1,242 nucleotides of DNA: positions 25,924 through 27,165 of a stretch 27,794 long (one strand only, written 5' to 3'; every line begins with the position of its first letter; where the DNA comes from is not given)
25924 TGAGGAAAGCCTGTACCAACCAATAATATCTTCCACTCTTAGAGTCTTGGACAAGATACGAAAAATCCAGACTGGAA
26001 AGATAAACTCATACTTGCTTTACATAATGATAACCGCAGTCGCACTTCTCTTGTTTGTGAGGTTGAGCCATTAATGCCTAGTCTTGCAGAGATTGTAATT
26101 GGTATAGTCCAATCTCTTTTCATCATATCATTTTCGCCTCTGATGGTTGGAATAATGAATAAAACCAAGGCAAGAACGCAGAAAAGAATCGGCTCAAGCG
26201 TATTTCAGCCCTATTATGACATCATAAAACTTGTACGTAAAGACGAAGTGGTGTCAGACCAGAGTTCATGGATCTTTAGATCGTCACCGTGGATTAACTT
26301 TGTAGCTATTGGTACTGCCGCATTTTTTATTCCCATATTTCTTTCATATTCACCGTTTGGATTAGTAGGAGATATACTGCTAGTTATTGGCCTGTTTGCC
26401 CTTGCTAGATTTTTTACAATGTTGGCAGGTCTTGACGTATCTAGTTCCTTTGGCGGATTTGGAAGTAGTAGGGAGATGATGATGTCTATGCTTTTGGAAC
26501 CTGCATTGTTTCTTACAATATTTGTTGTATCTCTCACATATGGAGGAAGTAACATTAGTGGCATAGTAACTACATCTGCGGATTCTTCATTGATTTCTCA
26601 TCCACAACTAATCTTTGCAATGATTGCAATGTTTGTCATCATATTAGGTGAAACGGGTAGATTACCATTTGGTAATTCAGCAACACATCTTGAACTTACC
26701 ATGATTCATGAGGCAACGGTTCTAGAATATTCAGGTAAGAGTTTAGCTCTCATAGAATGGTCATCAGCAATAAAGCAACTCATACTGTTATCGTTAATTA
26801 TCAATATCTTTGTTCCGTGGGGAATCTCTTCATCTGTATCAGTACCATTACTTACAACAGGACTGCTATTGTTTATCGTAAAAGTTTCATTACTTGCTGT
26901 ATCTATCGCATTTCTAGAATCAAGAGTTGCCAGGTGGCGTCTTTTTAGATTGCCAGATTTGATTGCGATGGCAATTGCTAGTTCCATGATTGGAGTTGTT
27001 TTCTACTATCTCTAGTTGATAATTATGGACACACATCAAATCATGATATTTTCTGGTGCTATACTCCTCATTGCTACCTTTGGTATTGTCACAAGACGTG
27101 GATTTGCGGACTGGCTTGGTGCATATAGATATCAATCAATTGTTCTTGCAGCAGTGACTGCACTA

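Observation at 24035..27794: Hyf-type (hydrogenase-4 / energy-converting-hydrogenase-related) membrane module in an ammonia-oxidising-archaeon-like genome, cut off before its catalytic subunits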

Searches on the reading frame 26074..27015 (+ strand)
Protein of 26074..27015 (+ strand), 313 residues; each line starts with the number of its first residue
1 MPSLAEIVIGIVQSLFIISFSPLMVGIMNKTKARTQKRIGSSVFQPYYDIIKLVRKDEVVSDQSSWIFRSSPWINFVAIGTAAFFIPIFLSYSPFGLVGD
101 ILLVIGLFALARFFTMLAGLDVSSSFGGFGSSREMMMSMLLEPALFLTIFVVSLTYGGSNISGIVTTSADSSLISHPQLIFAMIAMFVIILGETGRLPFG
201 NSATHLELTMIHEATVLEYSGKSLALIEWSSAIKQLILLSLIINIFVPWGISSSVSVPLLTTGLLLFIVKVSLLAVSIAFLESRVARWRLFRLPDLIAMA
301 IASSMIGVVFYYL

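Call 3: search_protein_families(library=pfam, proteins=[window:26074-27012:+], max_evalue=0.01)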
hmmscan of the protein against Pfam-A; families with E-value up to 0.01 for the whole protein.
window:26074-27012:+ (313 aa): 1 family
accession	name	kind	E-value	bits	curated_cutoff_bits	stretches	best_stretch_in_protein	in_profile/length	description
PF00146.26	NADHdh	-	6.5e-40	137.8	27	1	14-309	8-295/298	NADH dehydrogenase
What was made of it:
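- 26074..27015 (+): hyfC-like gene (313 aa): ND1/NuoH-type membrane anchor. Pfam NADHdh, 1e-40 (call 3).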

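Call 4: search_protein_families(library=ncbifam, proteins=[window:26074-27012:+], max_evalue=0.01)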
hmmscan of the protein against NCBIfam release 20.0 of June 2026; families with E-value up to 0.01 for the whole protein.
window:26074-27012:+ (313 aa): 2 families
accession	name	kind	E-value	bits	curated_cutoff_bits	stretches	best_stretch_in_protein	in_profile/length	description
NF004741.0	PRK06076.1-2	equivalog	2.8e-16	59.6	305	1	13-293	27-310/337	NADH-quinone oxidoreductase subunit NuoH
NF004740.0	PRK06076.1-1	equivalog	3.7e-08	33.3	399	1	35-289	43-293/325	NADH-quinone oxidoreductase subunit NuoH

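Call 9: find_encoding_contigs(protein=window:26074-27015:+, flank=10000, max_places=8)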
Protein window:26074-27015:+ (313 aa): 8 contigs read that carry it; 7 places shown.
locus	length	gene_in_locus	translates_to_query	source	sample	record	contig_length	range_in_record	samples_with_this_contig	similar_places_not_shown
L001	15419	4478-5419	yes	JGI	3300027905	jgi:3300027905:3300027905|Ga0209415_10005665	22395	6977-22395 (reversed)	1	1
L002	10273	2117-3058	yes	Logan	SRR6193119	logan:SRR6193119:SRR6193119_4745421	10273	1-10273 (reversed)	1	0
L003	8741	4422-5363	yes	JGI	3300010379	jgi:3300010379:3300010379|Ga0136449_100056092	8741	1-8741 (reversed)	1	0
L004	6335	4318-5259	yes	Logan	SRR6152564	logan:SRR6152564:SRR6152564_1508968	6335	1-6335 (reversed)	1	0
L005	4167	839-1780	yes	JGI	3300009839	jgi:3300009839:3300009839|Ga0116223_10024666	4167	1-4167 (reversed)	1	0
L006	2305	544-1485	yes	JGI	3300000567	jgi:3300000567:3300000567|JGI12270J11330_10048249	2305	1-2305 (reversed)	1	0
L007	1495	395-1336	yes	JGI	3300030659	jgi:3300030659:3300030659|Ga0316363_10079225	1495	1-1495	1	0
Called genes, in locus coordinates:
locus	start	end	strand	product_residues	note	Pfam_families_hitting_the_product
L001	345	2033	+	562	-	PF00672:HAMP, PF00512:HisKA, PF02518:HATPase_c, PF14501:HATPase_c_5 (weak)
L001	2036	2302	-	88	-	-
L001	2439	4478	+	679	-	PF00662:Proton_antipo_N (weak), PF00361:Proton_antipo_M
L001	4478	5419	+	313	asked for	PF00146:NADHdh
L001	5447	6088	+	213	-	PF00420:Oxidored_q2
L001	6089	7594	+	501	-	PF00361:Proton_antipo_M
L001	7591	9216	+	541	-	PF00329:Complex1_30kDa, PF00346:Complex1_49kDa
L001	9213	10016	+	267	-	PF01058:Oxidored_q6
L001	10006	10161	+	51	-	-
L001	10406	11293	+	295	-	PF01978:TrmB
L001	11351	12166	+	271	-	PF00512:HisKA, PF02518:HATPase_c, PF14501:HATPase_c_5 (weak)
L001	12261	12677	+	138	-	-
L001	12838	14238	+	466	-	PF13231:PMT_2 (weak)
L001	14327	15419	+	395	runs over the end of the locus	-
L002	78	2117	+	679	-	PF00662:Proton_antipo_N (weak), PF00361:Proton_antipo_M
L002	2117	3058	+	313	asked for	PF00146:NADHdh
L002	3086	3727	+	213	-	PF00420:Oxidored_q2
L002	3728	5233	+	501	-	PF00361:Proton_antipo_M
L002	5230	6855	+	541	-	PF00329:Complex1_30kDa, PF00346:Complex1_49kDa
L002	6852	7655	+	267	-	PF01058:Oxidored_q6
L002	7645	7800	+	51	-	-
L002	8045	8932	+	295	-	PF01978:TrmB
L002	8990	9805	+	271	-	PF00512:HisKA, PF02518:HATPase_c, PF14501:HATPase_c_5 (weak)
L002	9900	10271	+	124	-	?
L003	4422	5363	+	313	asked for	PF00146:NADHdh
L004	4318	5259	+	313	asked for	PF00146:NADHdh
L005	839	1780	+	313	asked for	PF00146:NADHdh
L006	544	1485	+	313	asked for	PF00146:NADHdh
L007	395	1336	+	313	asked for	PF00146:NADHdh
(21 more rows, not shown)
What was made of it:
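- Checked: Gene callers on near-identical contigs chose ATG 27043 (213 aa, call 9).
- They were recovered from contigs carrying the exact HyfC protein (call 9).
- Tried and rejected: HyfC worked (call 9).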

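Call 16: search_protein_families(library=pfam, proteins=[L001:6089-7591:+, L001:7591-9213:+, L001:9213-10013:+, L001:10006-10158:+, L001:10406-11290:+, L001:12261-12674:+, L001:12838-14235:+], max_evalue=0.01)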
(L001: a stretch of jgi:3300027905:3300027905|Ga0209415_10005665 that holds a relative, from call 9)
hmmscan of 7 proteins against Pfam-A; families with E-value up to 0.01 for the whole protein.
L001:6089-7591:+ (501 aa): 2 families
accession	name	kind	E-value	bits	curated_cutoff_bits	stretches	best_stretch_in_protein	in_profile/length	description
PF00361.26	Proton_antipo_M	-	2.4e-53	181.7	21.5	1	134-432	1-293/294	NADH:quinone oxidoreductase/Mrp antiporter, TM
PF00662.26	Proton_antipo_N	-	0.00042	20.6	24.5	1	71-102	12-43/51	NADH-Ubiquinone oxidoreductase (complex I), chain 5 N-terminus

L001:7591-9213:+ (541 aa): 3 families
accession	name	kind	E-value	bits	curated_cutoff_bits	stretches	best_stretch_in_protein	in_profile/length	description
PF00346.24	Complex1_49kDa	-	9.6e-35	120.4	24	2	302-454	15-157/271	Respiratory-chain NADH dehydrogenase, 49 Kd subunit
PF00329.25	Complex1_30kDa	-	1.7e-19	71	22.5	1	38-154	5-121/124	Respiratory-chain NADH dehydrogenase, 30 Kd subunit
PF00374.24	NiFeSe_Hases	-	0.0011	18.5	25.8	0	213-278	1-66/508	Nickel-dependent hydrogenase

L001:9213-10013:+ (267 aa): 8 families
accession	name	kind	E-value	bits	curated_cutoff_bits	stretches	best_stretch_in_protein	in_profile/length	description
PF01058.29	Oxidored_q6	-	6.1e-36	123.4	27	1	147-256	1-126/128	NADH ubiquinone oxidoreductase, 20 Kd subunit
PF12838.12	Fer4_7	-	0.00019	22.3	27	1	49-83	10-47/52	4Fe-4S dicluster domain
PF13459.11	Fer4_15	-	0.00046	21.3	22.4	1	67-94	1-28/66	4Fe-4S single cluster domain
PF00037.32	Fer4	-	0.0011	19.2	21.1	0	68-83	2-17/24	4Fe-4S binding domain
PF14697.11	Fer4_21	-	0.0029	18.1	35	0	49-85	16-52/59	4Fe-4S dicluster domain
PF13237.11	Fer4_10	-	0.0037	17.6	25.5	1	49-83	17-51/53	4Fe-4S dicluster domain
PF12797.12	Fer4_2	-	0.004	17.5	24.5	1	68-85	4-21/22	4Fe-4S binding domain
PF12837.12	Fer4_6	-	0.0096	16.3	25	0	67-80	2-15/24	4Fe-4S binding domain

L001:10006-10158:+ (51 aa): 0 families

L001:10406-11290:+ (295 aa): 1 family
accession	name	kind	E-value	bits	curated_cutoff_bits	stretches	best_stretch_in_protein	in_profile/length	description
PF01978.25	TrmB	-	1.8e-11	44.2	25.6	1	39-105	1-67/68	Sugar-specific transcriptional regulator TrmB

L001:12261-12674:+ (138 aa): 0 families

L001:12838-14235:+ (466 aa): 1 family
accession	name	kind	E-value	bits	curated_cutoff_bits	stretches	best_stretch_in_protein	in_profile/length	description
PF13231.12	PMT_2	-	9.8e-06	26.3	26.1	1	80-201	26-145/160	Dolichyl-phosphate-mannose-protein mannosyltransferase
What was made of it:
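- Pfam Complex1_30kDa plus Complex1_49kDa (call 16). The Pfam NiFeSe_Hases score is 18.5 bits, below the 25.8 cut-off (call 16).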

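Call 17: search_protein_families(library=ncbifam, proteins=[L001:6089-7591:+, L001:7591-9213:+, L001:9213-10013:+, L001:10006-10158:+], max_evalue=0.01)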
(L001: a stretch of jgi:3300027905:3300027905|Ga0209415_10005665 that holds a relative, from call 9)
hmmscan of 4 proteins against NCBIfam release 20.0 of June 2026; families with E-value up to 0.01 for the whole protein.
L001:6089-7591:+ (501 aa): 72 families (the best 25 are shown)
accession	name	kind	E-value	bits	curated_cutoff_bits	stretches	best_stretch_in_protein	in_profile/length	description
NF005044.0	PRK06458.1-4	equivalog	4.6e-154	514.1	610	1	16-497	9-496/531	hydrogenase 4 subunit F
NF005045.0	PRK06458.1-5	equivalog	3.1e-126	422.2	543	1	14-496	4-483/484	hydrogenase 4 subunit F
NF005041.0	PRK06458.1-1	equivalog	9.6e-123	410.9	951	1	16-498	9-497/526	hydrogenase 4 subunit F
NF005043.0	PRK06458.1-3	equivalog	2.3e-113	379.8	533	1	13-494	8-481/483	hydrogenase 4 subunit F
NF006427.0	PRK08676.1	equivalog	2e-90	304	511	1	17-490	6-478/486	hydrogenase membrane subunit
NF005042.0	PRK06458.1-2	equivalog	7.7e-83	279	437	1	14-468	6-426/439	hydrogenase 4 subunit F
NF005086.0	PRK06521.1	equivalog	9.7e-64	216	667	1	34-433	29-439/669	hydrogenase 4 subunit B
NF006241.0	PRK08377.1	equivalog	8.3e-61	206.5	645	1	19-495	18-478/494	NADH dehydrogenase subunit N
TIGR01972.1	NDH_I_M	subfamily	1.6e-60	205.2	263.8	1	17-492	4-479/486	NADH-quinone oxidoreductase subunit M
NF005097.0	PRK06525.1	equivalog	5.7e-59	200.1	430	1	15-469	6-464/480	hydrogenase 4 subunit D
NF006240.0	PRK08376.1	subfamily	8.3e-55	186.6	662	1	71-494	85-506/521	putative monovalent cation/H+ antiporter subunit D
NF006418.0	PRK08667.1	equivalog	5.3e-54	183.8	794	1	13-437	9-430/644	hydrogenase membrane subunit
NF009305.0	PRK12662.1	equivalog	3.6e-53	181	700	1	18-481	10-476/492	putative monovalent cation/H+ antiporter subunit D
NF006419.0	PRK08668.1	equivalog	1.8e-47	162.5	617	1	14-489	4-475/613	NADH dehydrogenase subunit M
NF009306.0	PRK12663.1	equivalog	2.3e-47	161.9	542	1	11-495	4-481/498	Na+/H+ antiporter subunit D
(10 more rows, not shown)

L001:7591-9213:+ (541 aa): 21 families
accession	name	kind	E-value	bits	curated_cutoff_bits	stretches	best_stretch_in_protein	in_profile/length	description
NF004739.1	PRK06075.1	equivalog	7.8e-57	192.8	360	2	176-459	2-275/384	NADH-quinone oxidoreductase subunit D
TIGR01962.1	NuoD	equivalog_domain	1.1e-49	169.4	459.35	1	179-457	7-275/386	NADH dehydrogenase (quinone) subunit D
NF009808.0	PRK13292.1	equivalog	1.5e-45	155.4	1156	1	31-454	248-677/791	NADH-quinone oxidoreductase subunit B/C/D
NF008974.0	PRK12322.1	equivalog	1.7e-44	152.3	522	1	177-518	9-343/366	NADH-quinone oxidoreductase subunit D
NF008728.0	PRK11742.1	equivalog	1.9e-40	138.9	840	2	179-454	219-484/598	NADH-quinone oxidoreductase subunit C/D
NF040602.1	F420_dehyd_FpoD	exception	1.7e-39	135.9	600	1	177-532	10-363/372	F420H2 dehydrogenase subunit FpoD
NF005649.0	PRK07415.1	equivalog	6e-31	107.8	583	1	179-454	15-281/394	NAD(P)H-quinone oxidoreductase subunit H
TIGR01961.1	NuoC_fam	subfamily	2.4e-11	44.2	122.45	1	72-154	43-121/122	NADH (or F420H2) dehydrogenase, subunit C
NF004733.0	PRK06074.1-5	equivalog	8.5e-08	32.1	225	1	27-153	27-151/203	NADH-quinone oxidoreductase subunit C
TIGR03295.1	frhA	equivalog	1.6e-07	30.6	392.5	1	213-343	41-178/412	coenzyme F420 hydrogenase subunit alpha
NF004737.0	PRK06074.2-4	equivalog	6.3e-07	29.4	144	1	71-155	50-128/150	NADH-quinone oxidoreductase subunit C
NF004736.0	PRK06074.2-3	equivalog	6.3e-07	29.2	239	1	82-153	89-159/183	NADH-quinone oxidoreductase subunit C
NF004735.0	PRK06074.2-2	equivalog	1.1e-06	28.6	176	1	30-151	28-146/158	NADH-quinone oxidoreductase subunit C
NF040611.1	F420_dehyd_FpoC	exception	2.6e-06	27.5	220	1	14-151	11-146/158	F420H2 dehydrogenase subunit FpoC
NF005856.0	PRK07785.1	equivalog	5.9e-06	26.3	224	1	99-153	172-224/246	NADH-quinone oxidoreductase subunit C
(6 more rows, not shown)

L001:9213-10013:+ (267 aa): 37 families (the best 25 are shown)
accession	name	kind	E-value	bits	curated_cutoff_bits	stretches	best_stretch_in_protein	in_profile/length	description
NF005012.1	PRK06411.1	subfamily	3.4e-42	143.8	116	1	133-263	30-158/166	NADH-quinone oxidoreductase subunit NuoB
TIGR01957.1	nuoB_fam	subfamily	1.9e-37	128.4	142.7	1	134-259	14-139/145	NADH-quinone oxidoreductase subunit B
NF011394.0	PRK14819.1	equivalog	9.9e-36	123.6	312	1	133-256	27-150/264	NADH-quinone oxidoreductase subunit B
NF011395.0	PRK14820.1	equivalog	1.3e-35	122.8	263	1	145-256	42-151/180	NADH-quinone oxidoreductase subunit B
NF011391.0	PRK14816.1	equivalog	3.2e-34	118.2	283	1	133-257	48-172/196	NADH-quinone oxidoreductase subunit B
NF011390.0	PRK14815.1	equivalog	5.7e-32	110.5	281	1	148-260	43-155/183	NADH dehydrogenase subunit B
NF009808.0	PRK13292.1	equivalog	3.7e-31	107.7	1156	1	149-261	36-148/791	NADH-quinone oxidoreductase subunit B/C/D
NF011388.0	PRK14813.1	equivalog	4.1e-31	108.3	294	1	148-263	38-153/189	NADH dehydrogenase subunit B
NF011393.0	PRK14818.1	equivalog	1.1e-30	106.5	255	1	148-257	41-150/173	NADH dehydrogenase subunit B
NF011392.0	PRK14817.1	equivalog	1.9e-30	105.9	271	1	149-262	47-160/182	NADH-quinone oxidoreductase subunit B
NF011389.0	PRK14814.1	equivalog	3.1e-28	98.9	285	1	134-264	30-159/186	NADH dehydrogenase subunit B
TIGR03294.1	FrhG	equivalog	1.5e-09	37.9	245.5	1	177-257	50-139/228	coenzyme F420 hydrogenase subunit gamma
NF040831.1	sulfhyd_ShyD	equivalog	3.2e-07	30.2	460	1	145-222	9-91/240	NAD(P)-dependent hydrogenase/sulfhydrogenase 2 subunit delta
NF006221.0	PRK08348.1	subfamily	4.9e-07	29.5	124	1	25-128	31-128/136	NADH-plastoquinone oxidoreductase subunit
TIGR02066.1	dsrB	equivalog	5.8e-07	28.8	341.5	1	46-87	188-229/341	dissimilatory-type sulfite reductase subunit beta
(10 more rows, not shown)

L001:10006-10158:+ (51 aa): 0 families
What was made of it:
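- On Group 4 [NiFe] hydrogenase (Hyf / FHL type): The best NCBIfam hits of the other two subunits are the HyfE and HyfF models, both below cut-off (calls 4, 17).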

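Call 18: find_homologous_proteins(query=L001:7591-9213:+, max_evalue=1e-10)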
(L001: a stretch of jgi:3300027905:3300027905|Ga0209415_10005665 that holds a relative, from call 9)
Query L001:7591-9213:+ (541 aa): 7972 proteins with E <= 1e-10 among 8000 candidates; the best 120 are listed.
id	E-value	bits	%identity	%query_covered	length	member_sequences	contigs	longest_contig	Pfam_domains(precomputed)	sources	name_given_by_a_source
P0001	0.0e+0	1229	100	100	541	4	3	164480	PF00329.26,PF00346.25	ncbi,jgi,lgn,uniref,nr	ncbi:hydrogenase large subunit [Candidatus Nitrosotalea bavarica]|uniref:hydrogenase large subunit n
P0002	0.0e+0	1173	95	100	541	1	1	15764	PF00329.26,PF00346.25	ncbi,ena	-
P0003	0.0e+0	1162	94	100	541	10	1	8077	PF00329.26,PF00346.25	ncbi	-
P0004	0.0e+0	1154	93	100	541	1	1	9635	PF00329.26,PF00346.25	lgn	-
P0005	0.0e+0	1154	94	100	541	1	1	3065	PF00329.26,PF00346.25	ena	-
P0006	0.0e+0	1110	90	100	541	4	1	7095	PF00329.26,PF00346.25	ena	-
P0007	0.0e+0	1106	90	100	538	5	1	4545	PF00329.26,PF00346.25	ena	-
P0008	0.0e+0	1103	90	98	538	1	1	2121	PF00329.26,PF00346.25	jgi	jgi:Ni,Fe-hydrogenase III large subunit/Ni,Fe-hydrogenase III component G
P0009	0.0e+0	1099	89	100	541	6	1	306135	PF00329.26,PF00346.25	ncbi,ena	-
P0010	0.0e+0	1099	90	100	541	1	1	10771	PF00329.26,PF00346.25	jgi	jgi:Ni,Fe-hydrogenase III large subunit/Ni,Fe-hydrogenase III component G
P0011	0.0e+0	1095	88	100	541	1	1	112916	PF00329.26,PF00346.25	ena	-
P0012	0.0e+0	1076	87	100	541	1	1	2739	PF00329.26,PF00346.25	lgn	-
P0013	0.0e+0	1025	83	100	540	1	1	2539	PF00329.26,PF00346.25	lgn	-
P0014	0.0e+0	1011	81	100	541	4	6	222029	PF00329.26,PF00346.25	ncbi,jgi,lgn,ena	-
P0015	9.7e-298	1006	81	99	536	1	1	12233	PF00329.26,PF00346.25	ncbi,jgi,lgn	jgi:Ni,Fe-hydrogenase III large subunit/Ni,Fe-hydrogenase III component G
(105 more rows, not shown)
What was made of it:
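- Closest known: Ehr. Same: Its large subunit is 65% identical (call 18).
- Checked: Nitrosotalea bavarica protein (call 18).
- Homologues are common in acidophilic Nitrosotalea from peat and in other terrestrial lineages (calls 9, 18).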

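Call 24: find_related_loci(query=P0001, collection=genome_contigs, flank=10000)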
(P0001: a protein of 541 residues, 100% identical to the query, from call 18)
Query P0001 (541 aa) in genome_contigs; peptide patterns used: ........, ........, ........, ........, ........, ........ (x = any residue, [..] = any of these).
74 stretches matched a pattern; 33 encode a relative of the query (tblastn E <= 1e-3); 33 distinct loci.
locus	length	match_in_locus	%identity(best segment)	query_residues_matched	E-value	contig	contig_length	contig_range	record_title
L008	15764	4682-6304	95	1-541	0e+0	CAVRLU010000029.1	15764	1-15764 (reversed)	MAG: uncultured Nitrososphaerota archaeon isolate MFD01299.bin.2.103 genome assembly, contig: contig_144899, whole genom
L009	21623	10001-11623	89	1-541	0e+0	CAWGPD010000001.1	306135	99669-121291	MAG: uncultured Nitrososphaerota archaeon isolate MFD05512.bin.2.90 genome assembly, contig: contig_12887, whole genome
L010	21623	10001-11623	77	1-541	0e+0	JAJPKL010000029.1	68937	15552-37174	MAG: Thaumarchaeota archaeon isolate Centralia_MAG_78 k107_25039887, whole genome shotgun sequence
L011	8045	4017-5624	78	1-541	0e+0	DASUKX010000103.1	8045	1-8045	MAG TPA_asm: Nitrosotalea sp. isolate SMAG_U1527 k141_1097822, whole genome shotgun sequence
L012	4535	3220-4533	94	1-438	0e+0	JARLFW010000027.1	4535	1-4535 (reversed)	MAG: Nitrosotalea sp. isolate MAG_BO56 MetaBAT2_Bin_56_Oxic_k141_410167, whole genome shotgun sequence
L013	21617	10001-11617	63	1-541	0e+0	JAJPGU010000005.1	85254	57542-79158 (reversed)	MAG: Thaumarchaeota archaeon isolate Centralia_MAG_109 k107_1270896, whole genome shotgun sequence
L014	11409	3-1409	69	71-541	0e+0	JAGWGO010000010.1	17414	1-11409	MAG: Thaumarchaeota archaeon isolate REEA5 REEA5-150_4018, whole genome shotgun sequence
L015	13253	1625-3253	62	6-541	0e+0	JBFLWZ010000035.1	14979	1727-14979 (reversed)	MAG: Thermoproteota archaeon isolate MAG045 MAG045_35, whole genome shotgun sequence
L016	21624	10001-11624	92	1-541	0e+0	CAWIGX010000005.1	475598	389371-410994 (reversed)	MAG: uncultured Nitrososphaerota archaeon isolate MFD01231.bin.3.58 genome assembly, contig: contig_34334, whole genome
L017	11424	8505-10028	45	22-541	3e-147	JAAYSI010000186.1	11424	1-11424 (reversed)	MAG: Peptococcaceae bacterium isolate AS23ysBPME_312 201377_AS23, whole genome shotgun sequence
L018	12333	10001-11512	45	26-541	4e-147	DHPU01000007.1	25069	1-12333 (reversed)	MAG TPA_asm: Peptococcaceae bacterium UBA5356 UBA5356_contig_2668, whole genome shotgun sequence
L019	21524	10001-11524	44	22-541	1e-146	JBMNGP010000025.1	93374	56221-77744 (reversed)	MAG: Desulfitobacteriia bacterium isolate SBF912LR0HQ0036 contig_42253, whole genome shotgun sequence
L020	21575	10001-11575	43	6-541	2e-143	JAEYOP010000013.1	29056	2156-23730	MAG: Bacillota bacterium isolate OH_CBB_158 k127_490713, whole genome shotgun sequence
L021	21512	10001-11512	44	26-541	2e-143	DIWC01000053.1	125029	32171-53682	MAG TPA_asm: Peptococcaceae bacterium UBA6116 UBA6116_contig_10259, whole genome shotgun sequence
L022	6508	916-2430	45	25-541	4e-142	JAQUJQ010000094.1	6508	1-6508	MAG: Eubacteriales bacterium isolate STCSWMC_88 NODE_40522_length_6508_cov_3.936530_ST_CSWMC, whole genome shotgun seque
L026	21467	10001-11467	43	41-541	2e-138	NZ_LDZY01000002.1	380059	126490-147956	Desulfosporosinus acididurans strain M1 DEAC_contig000002, whole genome shotgun sequence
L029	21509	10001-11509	44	27-541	9e-136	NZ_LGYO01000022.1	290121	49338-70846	Acetobacterium bakii strain DSM 8239 contig_22, whole genome shotgun sequence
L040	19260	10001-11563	43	2-541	6e-144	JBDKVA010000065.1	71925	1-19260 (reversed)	MAG: Clostridiaceae bacterium isolate 8_bin.75 c_000000377908, whole genome shotgun sequence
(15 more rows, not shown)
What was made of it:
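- Strict anaerobes living at neutral pH carry the same complex (call 24).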
